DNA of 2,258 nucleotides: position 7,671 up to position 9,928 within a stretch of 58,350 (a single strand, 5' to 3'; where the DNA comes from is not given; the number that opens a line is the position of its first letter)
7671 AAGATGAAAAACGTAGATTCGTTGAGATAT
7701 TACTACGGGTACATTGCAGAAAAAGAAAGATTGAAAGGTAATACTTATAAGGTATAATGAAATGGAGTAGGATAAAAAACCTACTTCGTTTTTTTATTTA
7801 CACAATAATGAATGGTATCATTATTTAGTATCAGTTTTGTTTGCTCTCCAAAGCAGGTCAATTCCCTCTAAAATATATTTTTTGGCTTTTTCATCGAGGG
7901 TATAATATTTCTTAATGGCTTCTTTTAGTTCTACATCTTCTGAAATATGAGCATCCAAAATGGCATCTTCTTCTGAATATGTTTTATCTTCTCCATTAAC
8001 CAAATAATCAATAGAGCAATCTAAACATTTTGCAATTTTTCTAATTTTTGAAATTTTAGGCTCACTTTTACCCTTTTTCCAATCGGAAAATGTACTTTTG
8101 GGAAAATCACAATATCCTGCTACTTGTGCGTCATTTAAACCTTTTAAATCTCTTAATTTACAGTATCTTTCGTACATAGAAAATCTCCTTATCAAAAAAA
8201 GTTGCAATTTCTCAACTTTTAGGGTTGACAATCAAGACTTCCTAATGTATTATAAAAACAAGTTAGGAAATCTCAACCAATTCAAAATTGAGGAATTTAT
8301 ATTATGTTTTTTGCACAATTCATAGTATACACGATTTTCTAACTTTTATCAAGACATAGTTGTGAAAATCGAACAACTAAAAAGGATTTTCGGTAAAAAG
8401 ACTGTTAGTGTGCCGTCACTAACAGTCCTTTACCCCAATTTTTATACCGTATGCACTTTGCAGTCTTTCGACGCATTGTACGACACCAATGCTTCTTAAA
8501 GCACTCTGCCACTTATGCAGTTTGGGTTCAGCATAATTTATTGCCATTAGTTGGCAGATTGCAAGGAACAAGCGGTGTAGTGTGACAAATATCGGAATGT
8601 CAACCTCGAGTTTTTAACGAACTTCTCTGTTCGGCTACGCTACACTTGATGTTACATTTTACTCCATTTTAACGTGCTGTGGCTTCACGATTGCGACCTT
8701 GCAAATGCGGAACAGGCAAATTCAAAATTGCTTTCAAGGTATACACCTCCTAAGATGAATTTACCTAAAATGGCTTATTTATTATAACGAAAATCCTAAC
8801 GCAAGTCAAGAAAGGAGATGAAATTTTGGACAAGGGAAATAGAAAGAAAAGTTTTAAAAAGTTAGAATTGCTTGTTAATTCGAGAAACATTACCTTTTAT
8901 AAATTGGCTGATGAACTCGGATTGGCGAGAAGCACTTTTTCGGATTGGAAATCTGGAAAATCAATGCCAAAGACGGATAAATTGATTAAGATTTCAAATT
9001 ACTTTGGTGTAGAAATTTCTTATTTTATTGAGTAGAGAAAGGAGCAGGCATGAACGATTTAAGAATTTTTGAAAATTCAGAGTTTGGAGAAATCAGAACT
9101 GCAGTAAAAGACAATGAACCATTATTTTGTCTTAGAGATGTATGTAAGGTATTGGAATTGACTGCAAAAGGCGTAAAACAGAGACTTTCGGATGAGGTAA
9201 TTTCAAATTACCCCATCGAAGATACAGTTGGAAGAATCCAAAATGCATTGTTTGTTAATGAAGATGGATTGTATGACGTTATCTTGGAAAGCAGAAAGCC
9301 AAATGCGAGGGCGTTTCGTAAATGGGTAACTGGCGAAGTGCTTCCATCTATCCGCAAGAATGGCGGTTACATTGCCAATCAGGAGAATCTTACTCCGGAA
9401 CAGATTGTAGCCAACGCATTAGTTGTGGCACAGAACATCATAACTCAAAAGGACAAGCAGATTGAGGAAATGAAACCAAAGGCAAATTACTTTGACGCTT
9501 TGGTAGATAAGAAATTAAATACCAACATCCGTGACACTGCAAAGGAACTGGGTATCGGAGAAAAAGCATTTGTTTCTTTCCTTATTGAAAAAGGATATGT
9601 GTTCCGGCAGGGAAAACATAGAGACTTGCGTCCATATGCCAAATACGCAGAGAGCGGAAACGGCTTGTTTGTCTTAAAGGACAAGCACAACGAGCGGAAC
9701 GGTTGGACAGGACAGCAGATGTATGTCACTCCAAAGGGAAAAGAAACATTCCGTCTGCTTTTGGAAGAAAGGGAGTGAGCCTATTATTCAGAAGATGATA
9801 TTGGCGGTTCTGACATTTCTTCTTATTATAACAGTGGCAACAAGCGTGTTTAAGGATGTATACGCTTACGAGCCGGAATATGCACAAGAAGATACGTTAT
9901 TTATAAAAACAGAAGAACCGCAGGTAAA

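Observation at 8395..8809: Promoter- and terminator-delimited ~380-nt ORF-poor antisense unit inside the cI/cro switch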

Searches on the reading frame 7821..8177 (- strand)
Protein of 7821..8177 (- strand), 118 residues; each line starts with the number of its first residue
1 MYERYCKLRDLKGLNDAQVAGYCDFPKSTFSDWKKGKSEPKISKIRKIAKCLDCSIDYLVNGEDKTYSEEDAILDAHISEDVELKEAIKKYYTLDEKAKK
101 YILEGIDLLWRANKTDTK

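Call 40: search_protein_families(library=pfam, proteins=[window:7821-8177:-], max_evalue=0.01)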
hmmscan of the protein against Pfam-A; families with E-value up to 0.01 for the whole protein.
window:7821-8177:- (118 aa): 5 families
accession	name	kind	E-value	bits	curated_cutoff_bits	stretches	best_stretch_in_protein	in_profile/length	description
PF01381.28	HTH_3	-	8.9e-09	35.7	23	1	7-59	3-55/55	Helix-turn-helix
PF07022.19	Phage_CI_repr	-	3.4e-05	24.5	22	1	16-67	15-65/65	Bacteriophage CI repressor helix-turn-helix domain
PF12844.13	HTH_19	-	5.3e-05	23.5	30.2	1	7-64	6-63/64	Helix-turn-helix domain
PF13443.12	HTH_26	-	9.1e-05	23.1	22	1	8-57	5-55/63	Cro/C1-type HTH DNA-binding domain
PF13384.12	HTH_23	-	0.00033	20.8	24.6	0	3-35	6-39/50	Homeodomain-like domain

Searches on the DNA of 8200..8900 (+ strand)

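Call 11: search_dna_similar(query=window:8200-8840:+, collection=phages, mode=distant, max_rows=30)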
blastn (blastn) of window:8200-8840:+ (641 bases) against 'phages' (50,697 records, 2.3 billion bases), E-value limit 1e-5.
No match.

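Call 18: search_rna_families(source=window, start=8300, end=8900, threshold=evalue, max_evalue=10)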
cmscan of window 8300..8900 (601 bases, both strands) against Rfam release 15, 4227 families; matches with E-value up to 10: 5.
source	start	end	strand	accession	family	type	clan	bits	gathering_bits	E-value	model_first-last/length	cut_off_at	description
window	8396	8558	-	RF02986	FuFi-1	Gene; sRNA;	-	135.2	59.6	1.8e-31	1-175/175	no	FuFi-1 RNA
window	8358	8403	+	RF01425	snoR121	Gene; snRNA; snoRNA; CD-box;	-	16.7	50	2.6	1-88/88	no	small nucleolar RNA snoR121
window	8821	8862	+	RF02925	6A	Gene; sRNA;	-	16.1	41.2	4.7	1-52/52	no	6A RNA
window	8386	8442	+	RF03790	MIR8008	Gene; miRNA;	-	15.8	66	3.3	1-55/55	no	MIR8008 microRNA precursor family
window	8598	8632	-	RF00173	Hairpin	Gene; ribozyme;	-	13.6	65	8.4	1-52/52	no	Hairpin ribozyme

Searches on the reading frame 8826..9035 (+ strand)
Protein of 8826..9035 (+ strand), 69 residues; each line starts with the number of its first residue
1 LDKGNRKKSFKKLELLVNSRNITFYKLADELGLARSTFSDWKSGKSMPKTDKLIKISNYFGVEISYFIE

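Call 40: search_protein_families(library=pfam, proteins=[window:8826-9035:+], max_evalue=0.01)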
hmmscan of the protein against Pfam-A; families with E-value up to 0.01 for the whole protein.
window:8826-9035:+ (69 aa): 4 families
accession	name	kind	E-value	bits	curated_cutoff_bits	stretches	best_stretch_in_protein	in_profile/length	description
PF12844.13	HTH_19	-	3.6e-10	40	30.2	1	18-68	9-59/64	Helix-turn-helix domain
PF01381.28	HTH_3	-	8.3e-10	39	23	1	18-67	6-55/55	Helix-turn-helix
PF13443.12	HTH_26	-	1.8e-06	28.6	22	1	13-65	2-55/63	Cro/C1-type HTH DNA-binding domain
PF07022.19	Phage_CI_repr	-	2.7e-06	28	22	1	25-66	16-56/65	Bacteriophage CI repressor helix-turn-helix domain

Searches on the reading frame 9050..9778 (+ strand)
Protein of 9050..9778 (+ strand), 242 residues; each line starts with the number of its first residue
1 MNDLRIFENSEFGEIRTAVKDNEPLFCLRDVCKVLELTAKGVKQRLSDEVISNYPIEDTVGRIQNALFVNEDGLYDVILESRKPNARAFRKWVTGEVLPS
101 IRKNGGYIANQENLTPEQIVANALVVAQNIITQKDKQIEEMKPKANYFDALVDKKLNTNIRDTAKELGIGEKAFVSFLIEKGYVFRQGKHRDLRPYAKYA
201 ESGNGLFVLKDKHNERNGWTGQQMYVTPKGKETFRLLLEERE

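Call 40: search_protein_families(library=pfam, proteins=[window:9050-9778:+], max_evalue=0.01)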
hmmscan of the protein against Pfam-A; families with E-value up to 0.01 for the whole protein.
window:9050-9778:+ (242 aa): 2 families
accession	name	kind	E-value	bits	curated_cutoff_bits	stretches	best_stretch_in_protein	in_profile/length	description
PF03374.19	ANT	-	3.2e-26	92.2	25.3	1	136-239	2-106/108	Phage antirepressor protein KilAC domain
PF02498.22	Bro-N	-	1.4e-19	70.9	25.6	1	14-99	1-96/96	BRO family, N-terminal domain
